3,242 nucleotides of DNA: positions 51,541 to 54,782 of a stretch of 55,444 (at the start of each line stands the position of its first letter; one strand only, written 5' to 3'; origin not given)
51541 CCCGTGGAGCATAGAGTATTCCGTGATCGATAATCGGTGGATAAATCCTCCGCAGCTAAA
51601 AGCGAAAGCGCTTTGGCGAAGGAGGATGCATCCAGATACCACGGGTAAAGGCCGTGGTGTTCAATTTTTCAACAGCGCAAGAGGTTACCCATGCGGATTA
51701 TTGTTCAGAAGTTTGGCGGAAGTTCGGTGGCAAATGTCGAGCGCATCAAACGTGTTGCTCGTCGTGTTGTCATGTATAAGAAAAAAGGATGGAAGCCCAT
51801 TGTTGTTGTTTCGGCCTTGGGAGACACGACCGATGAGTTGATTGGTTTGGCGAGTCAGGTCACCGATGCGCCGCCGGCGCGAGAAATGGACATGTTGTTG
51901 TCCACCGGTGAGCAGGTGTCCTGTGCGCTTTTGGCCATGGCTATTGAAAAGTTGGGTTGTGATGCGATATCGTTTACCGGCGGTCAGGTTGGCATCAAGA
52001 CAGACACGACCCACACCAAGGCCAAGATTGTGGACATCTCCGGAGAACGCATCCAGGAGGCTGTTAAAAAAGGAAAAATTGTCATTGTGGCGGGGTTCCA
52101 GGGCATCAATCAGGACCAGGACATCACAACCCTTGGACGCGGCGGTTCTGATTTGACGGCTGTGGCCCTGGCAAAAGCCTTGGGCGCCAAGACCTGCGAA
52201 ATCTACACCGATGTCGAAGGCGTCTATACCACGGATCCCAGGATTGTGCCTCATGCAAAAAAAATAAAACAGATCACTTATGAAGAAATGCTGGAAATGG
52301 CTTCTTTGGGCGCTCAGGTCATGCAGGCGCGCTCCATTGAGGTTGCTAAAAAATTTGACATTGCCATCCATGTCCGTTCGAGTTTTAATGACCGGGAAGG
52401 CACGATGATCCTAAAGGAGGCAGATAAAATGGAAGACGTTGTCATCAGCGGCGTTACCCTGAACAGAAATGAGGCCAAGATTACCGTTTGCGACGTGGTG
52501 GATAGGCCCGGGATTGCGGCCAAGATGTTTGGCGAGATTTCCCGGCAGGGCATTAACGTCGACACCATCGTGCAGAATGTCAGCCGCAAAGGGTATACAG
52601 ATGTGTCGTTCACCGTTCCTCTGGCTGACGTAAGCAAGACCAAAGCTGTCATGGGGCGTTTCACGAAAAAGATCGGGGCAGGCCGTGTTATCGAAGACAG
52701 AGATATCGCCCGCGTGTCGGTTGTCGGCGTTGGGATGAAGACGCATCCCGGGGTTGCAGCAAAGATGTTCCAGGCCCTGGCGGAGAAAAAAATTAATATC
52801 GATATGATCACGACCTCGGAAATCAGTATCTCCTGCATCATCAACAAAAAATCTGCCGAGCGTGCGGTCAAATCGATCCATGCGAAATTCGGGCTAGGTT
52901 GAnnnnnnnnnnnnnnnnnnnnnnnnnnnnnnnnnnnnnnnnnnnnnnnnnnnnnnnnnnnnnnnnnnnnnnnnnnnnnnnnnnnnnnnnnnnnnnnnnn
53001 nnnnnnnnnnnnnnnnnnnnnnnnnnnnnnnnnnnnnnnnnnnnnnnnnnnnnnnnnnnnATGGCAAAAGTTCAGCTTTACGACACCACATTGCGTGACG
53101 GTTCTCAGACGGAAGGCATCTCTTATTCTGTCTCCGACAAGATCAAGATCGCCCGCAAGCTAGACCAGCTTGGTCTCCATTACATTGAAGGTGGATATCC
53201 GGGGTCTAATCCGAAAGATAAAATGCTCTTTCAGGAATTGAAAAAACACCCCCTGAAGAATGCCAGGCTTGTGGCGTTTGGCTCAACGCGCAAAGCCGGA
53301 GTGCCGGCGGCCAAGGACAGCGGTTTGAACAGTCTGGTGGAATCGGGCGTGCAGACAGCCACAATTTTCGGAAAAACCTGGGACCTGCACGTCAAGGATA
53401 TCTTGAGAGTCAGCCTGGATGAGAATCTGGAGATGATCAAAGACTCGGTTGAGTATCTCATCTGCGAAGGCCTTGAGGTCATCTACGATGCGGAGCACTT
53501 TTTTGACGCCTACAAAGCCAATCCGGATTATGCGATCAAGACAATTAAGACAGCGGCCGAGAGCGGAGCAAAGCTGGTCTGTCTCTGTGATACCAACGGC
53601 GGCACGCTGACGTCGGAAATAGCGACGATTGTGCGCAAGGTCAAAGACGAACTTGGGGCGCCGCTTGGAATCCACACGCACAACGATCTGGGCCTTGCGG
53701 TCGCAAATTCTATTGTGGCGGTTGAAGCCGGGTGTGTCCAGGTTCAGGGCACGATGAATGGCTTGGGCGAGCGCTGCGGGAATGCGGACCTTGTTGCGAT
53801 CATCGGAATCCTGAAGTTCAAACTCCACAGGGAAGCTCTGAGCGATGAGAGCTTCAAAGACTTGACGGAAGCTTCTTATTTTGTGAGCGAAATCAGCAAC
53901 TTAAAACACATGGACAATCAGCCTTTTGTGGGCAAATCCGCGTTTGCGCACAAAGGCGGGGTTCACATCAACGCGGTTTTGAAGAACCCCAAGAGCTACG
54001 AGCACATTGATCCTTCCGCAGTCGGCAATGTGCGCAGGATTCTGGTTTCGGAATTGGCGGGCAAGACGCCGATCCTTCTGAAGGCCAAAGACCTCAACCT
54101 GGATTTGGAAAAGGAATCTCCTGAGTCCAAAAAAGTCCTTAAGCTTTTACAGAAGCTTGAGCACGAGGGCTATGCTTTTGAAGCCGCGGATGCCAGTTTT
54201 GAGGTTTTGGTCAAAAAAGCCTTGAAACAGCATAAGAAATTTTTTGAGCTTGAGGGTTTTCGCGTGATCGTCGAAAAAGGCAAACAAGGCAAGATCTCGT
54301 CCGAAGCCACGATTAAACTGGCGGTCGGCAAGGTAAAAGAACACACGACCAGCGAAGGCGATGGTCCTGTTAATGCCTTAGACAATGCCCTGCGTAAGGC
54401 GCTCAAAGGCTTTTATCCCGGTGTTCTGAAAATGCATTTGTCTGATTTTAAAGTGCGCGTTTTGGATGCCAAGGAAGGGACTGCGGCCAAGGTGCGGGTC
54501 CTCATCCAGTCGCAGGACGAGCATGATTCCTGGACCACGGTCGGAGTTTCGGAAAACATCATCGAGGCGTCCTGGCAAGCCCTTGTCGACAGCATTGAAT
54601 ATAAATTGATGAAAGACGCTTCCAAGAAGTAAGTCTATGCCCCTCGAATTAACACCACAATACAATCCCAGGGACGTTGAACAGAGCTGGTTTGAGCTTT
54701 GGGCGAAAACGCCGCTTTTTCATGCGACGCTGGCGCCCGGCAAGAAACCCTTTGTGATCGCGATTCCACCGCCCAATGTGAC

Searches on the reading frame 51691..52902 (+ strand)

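Call 57: search_protein_families(library=pfam, proteins=[window:51691-52902:+], max_evalue=0.00001)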
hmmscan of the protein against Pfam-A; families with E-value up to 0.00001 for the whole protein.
window:51691-52902:+ (403 aa): 4 families
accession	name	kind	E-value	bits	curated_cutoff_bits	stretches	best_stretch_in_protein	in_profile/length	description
PF00696.33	AA_kinase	-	9e-55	186.4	24.9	1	3-230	2-234/234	Amino acid kinase family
PF22468.2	ACT_9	-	7.7e-37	125.3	27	2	342-400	1-61/61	ACT domain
PF13840.12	ACT_7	-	4.4e-20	71.7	27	1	336-397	3-64/65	ACT domain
PF01842.31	ACT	-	9.6e-20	70.5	27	2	266-324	4-61/66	ACT domain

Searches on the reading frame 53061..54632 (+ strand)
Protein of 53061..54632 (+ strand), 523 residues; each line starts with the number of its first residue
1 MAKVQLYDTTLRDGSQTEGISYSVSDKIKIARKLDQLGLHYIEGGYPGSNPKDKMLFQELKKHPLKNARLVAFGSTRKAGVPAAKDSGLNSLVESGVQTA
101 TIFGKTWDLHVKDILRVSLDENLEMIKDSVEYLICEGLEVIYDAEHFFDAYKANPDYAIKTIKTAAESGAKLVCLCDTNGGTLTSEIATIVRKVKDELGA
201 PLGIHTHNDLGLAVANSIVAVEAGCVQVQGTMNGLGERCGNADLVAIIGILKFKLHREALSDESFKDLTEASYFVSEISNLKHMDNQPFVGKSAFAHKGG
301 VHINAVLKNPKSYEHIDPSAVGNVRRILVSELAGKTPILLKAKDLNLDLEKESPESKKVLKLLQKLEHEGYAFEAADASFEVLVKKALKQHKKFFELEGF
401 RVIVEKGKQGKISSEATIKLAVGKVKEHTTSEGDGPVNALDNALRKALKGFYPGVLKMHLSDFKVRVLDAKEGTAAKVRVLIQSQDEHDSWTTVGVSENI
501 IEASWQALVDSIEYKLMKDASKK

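Call 57: search_protein_families(library=pfam, proteins=[window:53061-54632:+], max_evalue=0.00001)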
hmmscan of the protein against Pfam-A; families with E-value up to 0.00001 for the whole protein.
window:53061-54632:+ (523 aa): 3 families
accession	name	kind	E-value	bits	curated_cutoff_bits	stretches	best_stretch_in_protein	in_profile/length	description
PF00682.25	HMGL-like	-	2.1e-51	175.3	29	1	3-271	1-256/260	HMGL-like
PF08502.15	LeuA_dimer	-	1.2e-29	103.2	24.9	1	375-515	2-130/131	LeuA allosteric (dimerisation) domain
PF22617.1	HCS_D2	-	3.4e-16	59.8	27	1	290-362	2-73/82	Homocitrate synthase post-HMGL domain-like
